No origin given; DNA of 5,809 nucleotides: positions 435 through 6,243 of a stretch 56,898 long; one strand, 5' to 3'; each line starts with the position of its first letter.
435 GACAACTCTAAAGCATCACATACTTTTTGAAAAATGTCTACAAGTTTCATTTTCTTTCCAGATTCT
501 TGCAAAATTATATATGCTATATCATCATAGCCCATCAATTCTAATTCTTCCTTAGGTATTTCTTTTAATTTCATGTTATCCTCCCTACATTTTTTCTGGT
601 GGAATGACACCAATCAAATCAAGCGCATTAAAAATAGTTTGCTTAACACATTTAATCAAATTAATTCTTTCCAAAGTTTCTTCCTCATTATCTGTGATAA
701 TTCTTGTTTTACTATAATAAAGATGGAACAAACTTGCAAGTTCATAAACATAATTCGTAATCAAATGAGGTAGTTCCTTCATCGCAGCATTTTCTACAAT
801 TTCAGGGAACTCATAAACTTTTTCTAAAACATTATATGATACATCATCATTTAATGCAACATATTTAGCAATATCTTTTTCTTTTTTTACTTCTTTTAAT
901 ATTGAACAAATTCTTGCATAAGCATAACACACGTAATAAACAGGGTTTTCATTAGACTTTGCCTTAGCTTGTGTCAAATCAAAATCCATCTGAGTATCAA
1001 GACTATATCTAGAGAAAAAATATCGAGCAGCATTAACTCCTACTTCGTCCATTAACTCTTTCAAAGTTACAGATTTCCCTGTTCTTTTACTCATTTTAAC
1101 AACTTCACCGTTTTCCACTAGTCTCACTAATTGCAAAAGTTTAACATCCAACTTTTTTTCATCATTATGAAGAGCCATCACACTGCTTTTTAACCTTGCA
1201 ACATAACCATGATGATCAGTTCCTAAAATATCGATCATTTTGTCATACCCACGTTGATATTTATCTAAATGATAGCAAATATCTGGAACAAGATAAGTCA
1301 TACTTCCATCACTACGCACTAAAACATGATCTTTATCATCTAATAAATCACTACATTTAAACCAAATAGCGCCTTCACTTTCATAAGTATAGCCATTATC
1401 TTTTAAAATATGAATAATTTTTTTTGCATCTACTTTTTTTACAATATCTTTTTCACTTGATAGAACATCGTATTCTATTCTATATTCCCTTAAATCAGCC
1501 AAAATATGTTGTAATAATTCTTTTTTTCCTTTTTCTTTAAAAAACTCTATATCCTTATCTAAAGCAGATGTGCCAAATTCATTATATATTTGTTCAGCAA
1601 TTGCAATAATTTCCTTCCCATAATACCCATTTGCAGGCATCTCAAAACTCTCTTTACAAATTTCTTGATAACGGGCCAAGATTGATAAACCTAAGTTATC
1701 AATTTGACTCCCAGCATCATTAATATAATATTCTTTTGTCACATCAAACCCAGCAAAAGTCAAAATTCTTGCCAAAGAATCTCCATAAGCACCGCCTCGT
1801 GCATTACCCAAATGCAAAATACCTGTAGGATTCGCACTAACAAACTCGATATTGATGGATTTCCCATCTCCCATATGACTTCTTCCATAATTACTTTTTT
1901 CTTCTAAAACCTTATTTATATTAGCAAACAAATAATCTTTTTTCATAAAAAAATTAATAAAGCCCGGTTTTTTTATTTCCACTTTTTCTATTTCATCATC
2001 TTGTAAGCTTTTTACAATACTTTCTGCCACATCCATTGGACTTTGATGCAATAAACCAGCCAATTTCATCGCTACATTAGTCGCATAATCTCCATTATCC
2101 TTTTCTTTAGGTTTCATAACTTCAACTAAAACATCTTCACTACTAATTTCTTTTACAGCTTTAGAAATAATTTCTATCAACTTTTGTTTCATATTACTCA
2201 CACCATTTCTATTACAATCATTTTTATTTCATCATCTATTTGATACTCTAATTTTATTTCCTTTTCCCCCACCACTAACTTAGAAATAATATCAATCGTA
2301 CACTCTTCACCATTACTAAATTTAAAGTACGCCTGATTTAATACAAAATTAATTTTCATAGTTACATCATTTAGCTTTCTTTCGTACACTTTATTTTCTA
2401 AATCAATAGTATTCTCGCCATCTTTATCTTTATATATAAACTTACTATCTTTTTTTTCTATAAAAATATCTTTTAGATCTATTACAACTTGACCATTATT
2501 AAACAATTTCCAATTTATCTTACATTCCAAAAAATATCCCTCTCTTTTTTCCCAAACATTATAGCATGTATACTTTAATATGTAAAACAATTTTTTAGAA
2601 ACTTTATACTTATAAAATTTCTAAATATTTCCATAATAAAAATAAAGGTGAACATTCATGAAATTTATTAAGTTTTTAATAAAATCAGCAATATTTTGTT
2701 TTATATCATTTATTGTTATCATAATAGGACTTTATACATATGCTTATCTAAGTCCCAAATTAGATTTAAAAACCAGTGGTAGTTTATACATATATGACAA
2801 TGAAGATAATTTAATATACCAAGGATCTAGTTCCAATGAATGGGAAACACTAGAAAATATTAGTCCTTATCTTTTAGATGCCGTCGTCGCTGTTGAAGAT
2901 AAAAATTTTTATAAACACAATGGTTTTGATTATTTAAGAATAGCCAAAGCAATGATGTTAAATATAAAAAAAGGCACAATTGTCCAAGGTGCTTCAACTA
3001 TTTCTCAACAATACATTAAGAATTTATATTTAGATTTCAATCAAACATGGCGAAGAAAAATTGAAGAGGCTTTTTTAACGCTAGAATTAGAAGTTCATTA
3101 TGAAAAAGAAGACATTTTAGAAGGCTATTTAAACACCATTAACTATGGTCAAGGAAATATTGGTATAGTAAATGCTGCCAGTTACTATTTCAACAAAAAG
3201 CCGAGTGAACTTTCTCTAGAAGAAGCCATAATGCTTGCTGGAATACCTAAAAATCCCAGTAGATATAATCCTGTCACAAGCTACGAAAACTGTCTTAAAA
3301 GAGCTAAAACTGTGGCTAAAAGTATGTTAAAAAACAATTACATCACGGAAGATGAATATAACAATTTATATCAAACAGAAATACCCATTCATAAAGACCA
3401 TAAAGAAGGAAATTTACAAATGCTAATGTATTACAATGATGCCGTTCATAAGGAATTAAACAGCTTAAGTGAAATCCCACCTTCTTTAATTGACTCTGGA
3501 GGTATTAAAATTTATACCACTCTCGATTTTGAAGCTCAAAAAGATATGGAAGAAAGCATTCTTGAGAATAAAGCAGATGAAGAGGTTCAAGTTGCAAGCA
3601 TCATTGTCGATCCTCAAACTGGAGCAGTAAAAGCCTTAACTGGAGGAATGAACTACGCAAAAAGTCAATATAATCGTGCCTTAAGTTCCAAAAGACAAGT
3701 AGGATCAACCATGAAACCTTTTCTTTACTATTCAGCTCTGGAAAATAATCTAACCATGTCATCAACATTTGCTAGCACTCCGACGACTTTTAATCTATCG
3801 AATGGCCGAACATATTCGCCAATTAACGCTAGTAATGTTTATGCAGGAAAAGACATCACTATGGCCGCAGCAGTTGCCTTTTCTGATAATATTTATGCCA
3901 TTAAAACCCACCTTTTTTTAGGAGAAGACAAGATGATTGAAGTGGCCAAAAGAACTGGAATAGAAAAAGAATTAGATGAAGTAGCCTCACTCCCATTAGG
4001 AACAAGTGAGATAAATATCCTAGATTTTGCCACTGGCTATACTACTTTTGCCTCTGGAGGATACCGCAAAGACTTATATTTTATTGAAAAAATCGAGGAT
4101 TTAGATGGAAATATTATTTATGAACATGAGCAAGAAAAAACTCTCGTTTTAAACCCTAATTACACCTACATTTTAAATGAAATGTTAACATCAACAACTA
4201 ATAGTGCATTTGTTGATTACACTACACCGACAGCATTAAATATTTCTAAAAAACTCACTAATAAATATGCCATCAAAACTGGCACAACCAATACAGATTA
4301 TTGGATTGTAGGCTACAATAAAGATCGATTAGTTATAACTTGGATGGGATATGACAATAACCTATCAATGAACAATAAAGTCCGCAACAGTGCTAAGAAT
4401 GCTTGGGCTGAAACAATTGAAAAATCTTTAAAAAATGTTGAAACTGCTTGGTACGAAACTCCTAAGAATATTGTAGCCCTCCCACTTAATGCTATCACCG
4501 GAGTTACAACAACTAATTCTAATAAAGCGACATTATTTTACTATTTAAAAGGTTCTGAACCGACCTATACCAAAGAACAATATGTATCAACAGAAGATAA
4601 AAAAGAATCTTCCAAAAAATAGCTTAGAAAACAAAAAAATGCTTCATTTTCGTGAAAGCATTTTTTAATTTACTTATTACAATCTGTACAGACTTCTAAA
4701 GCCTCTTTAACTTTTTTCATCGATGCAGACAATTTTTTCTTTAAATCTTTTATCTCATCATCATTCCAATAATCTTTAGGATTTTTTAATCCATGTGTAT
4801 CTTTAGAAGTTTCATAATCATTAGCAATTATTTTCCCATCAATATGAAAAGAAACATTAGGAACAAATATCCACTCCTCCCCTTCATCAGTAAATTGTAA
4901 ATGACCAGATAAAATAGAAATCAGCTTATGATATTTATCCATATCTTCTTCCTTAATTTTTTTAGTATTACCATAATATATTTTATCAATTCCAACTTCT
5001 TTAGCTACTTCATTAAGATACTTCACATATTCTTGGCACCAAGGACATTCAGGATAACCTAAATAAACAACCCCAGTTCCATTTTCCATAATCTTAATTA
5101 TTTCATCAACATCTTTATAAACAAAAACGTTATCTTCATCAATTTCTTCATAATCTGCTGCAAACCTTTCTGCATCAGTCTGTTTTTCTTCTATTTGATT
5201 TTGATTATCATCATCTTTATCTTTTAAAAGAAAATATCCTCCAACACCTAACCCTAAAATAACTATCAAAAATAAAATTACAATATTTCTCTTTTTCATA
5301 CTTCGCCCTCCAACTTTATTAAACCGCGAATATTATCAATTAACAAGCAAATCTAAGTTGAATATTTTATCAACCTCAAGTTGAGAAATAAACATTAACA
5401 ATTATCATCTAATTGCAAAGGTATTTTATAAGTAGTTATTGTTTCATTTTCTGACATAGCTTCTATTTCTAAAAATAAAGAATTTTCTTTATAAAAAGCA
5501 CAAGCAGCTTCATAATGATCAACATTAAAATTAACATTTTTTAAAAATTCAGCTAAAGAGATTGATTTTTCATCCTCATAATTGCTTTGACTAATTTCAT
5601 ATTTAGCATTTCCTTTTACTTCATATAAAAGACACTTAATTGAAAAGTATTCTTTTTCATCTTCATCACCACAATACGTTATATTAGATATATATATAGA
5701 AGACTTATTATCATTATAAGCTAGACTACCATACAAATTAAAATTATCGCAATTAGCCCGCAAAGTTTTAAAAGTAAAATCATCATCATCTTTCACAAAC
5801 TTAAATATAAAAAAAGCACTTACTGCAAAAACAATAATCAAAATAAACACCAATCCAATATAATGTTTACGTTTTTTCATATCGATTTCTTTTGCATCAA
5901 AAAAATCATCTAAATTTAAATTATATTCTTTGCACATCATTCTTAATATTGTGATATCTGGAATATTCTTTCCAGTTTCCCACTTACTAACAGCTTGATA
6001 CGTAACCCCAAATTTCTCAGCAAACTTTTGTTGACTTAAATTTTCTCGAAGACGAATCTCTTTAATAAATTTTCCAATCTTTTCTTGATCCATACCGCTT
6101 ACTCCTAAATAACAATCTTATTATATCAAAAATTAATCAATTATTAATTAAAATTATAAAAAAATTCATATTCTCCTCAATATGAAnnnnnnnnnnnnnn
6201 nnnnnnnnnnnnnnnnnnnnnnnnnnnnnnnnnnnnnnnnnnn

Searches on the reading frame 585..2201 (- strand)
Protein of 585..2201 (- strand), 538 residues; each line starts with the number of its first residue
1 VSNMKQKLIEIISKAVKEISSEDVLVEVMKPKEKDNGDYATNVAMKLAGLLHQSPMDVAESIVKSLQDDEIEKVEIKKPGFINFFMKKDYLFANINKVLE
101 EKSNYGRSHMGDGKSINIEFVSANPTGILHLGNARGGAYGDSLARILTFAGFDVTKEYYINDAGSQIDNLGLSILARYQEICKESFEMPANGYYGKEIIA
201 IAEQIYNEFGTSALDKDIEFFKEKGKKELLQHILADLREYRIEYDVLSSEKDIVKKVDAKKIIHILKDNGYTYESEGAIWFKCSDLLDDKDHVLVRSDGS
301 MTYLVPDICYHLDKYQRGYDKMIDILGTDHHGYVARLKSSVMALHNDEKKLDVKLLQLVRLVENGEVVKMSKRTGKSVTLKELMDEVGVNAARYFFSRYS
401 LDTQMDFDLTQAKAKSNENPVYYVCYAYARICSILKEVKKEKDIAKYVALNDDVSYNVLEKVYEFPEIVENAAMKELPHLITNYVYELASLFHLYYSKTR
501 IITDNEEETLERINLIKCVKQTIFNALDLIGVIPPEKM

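Call 7: search_protein_families(library=pfam, proteins=[window:585-2201:-])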
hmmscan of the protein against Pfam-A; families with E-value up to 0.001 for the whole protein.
window:585-2201:- (538 aa): 6 families
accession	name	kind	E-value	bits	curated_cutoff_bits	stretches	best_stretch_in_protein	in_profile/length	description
PF05746.21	DALR_1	-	8e-30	103.8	22.3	1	425-538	2-117/117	DALR anticodon binding domain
PF03485.21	Arg_tRNA_synt_N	-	4.9e-24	85.2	21.5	1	7-86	2-85/85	Arginyl tRNA synthetase N terminal domain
PF00750.26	tRNA-synt_1d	-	3.2e-18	66.3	23.3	1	95-388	2-299/349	tRNA synthetases class I (R), catalytic domain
PF01406.26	tRNA-synt_1e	-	1.6e-05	24.9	27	0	127-284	21-134/301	tRNA synthetases class I (C) catalytic domain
PF09334.17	tRNA-synt_1g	-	0.00045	19.5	20.1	0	368-418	326-377/391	tRNA synthetases class I (M)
PF00133.28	tRNA-synt_1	-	0.00054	19.3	22.7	0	327-400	335-406/414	tRNA synthetases class I (I, L, M and V)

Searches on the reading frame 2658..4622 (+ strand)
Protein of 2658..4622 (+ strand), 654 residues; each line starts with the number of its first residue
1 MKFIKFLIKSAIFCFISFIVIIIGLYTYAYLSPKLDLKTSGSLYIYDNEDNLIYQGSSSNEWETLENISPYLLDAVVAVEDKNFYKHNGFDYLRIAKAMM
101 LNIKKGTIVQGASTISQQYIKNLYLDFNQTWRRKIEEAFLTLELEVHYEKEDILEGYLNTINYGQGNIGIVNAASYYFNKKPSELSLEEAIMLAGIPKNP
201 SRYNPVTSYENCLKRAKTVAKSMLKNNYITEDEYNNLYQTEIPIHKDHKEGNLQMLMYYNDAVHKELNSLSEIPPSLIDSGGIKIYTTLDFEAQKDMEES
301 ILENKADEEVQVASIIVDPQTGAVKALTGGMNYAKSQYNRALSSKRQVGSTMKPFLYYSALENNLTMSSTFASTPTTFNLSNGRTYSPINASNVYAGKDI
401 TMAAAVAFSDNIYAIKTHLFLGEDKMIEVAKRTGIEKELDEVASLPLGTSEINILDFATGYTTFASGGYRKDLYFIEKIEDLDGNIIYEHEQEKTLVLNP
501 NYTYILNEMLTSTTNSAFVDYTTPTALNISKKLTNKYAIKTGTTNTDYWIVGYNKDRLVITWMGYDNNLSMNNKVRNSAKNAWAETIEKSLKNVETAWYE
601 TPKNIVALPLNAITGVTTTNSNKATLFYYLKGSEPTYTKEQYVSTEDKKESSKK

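Call 7: search_protein_families(library=pfam, proteins=[window:2658-4622:+])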
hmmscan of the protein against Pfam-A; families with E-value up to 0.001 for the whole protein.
window:2658-4622:+ (654 aa): 2 families
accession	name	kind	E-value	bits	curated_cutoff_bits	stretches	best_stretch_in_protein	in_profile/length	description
PF00912.28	Transgly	-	8.5e-61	204.9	27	1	57-223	11-177/178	Transglycosylase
PF00905.27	Transpeptidase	-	2.4e-23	83.2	22.1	1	315-566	4-265/299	Penicillin binding protein transpeptidase domain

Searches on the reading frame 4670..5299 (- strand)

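Call 7: search_protein_families(library=pfam, proteins=[window:4670-5299:-])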
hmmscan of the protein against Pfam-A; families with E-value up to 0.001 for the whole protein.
window:4670-5299:- (209 aa): 1 family
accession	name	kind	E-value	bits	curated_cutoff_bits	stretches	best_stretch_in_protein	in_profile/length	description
PF11137.13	DUF2909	-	0.00055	20.2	31.4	1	5-32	4-31/60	Protein of unknown function (DUF2909)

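Call 13: search_protein_families(library=ncbifam, proteins=[window:4670-5299:-])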
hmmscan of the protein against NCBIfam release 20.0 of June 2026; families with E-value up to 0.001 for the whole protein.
window:4670-5299:- (209 aa): 1 family
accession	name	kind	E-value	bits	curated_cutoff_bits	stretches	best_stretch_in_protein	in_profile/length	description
TIGR01295.2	PedC_BrcD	equivalog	6.3e-06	26.1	120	1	63-116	44-97/152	PedC/BrcD family bacteriocin maturation disulfide isomerase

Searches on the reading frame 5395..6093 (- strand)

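Call 7: search_protein_families(library=pfam, proteins=[window:5395-6093:-])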
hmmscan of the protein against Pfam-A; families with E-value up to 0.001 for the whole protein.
window:5395-6093:- (232 aa): 6 families
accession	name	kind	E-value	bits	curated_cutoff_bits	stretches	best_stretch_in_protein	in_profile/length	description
PF01381.28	HTH_3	-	2.7e-14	53.3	23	1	10-64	1-55/55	Helix-turn-helix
PF12844.13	HTH_19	-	6e-07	29.7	30.2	1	7-68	1-62/64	Helix-turn-helix domain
PF22495.2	HTH_92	-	5.6e-06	26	27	1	11-46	1-36/45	RsaL-like HTH domain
PF13560.12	HTH_31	-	2e-05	25.2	27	1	7-59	3-56/64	Helix-turn-helix domain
PF15731.11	MqsA_antitoxin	-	9.6e-05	23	30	1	7-53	71-117/131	Antitoxin component of bacterial toxin-antitoxin system, MqsA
PF13443.12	HTH_26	-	0.00015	22.4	22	1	11-67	3-60/63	Cro/C1-type HTH DNA-binding domain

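Call 13: search_protein_families(library=ncbifam, proteins=[window:5395-6093:-])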
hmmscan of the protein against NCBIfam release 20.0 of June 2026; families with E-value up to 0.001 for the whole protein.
window:5395-6093:- (232 aa): 10 families
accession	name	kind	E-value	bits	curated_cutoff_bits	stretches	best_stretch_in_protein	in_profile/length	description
NF041951.1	phage_RstR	subfamily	2.6e-10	40.5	80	1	6-71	3-68/108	RstR family transcriptional repressor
NF007408.0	PRK09943.1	equivalog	3.6e-10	39.7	211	1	5-70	5-72/185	HTH-type transcriptional regulator PuuR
TIGR03830.1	CxxCG_CxxCG_HTH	subfamily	6.4e-08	32.4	61.8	1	3-53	63-113/127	type II TA system antitoxin MqsA family protein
NF052239.1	antitox_spr1629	equivalog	1.5e-07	30.9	335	1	6-73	3-69/377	spr1629 family repressor/antitoxin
TIGR03070.1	couple_hipB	subfamily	4.6e-07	29.7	71.65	1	5-48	2-45/58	type II toxin-antitoxin system Y4mF family antitoxin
NF047948.1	male_kill_WMK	equivalog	5.8e-07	29.3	300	1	5-71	5-71/300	WO male-killing family protein Wmk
TIGR00270.2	TIGR00270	equivalog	3.7e-06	26.8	110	1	7-74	77-144/159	multiprotein bridging factor aMBF1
NF041575.1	antitoxPezA_Strep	equivalog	3.2e-05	23.9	290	1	6-64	2-60/158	type II toxin-antitoxin system antitoxin PezA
NF046032.1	TransRegSlrRBacil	equivalog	7.6e-05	22.8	250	1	6-74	2-71/149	HTH-type transcriptional regulator SlrR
NF007257.0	PRK09706.1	subfamily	0.00059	19.7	101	0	1-46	1-46/135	transcriptional repressor DicA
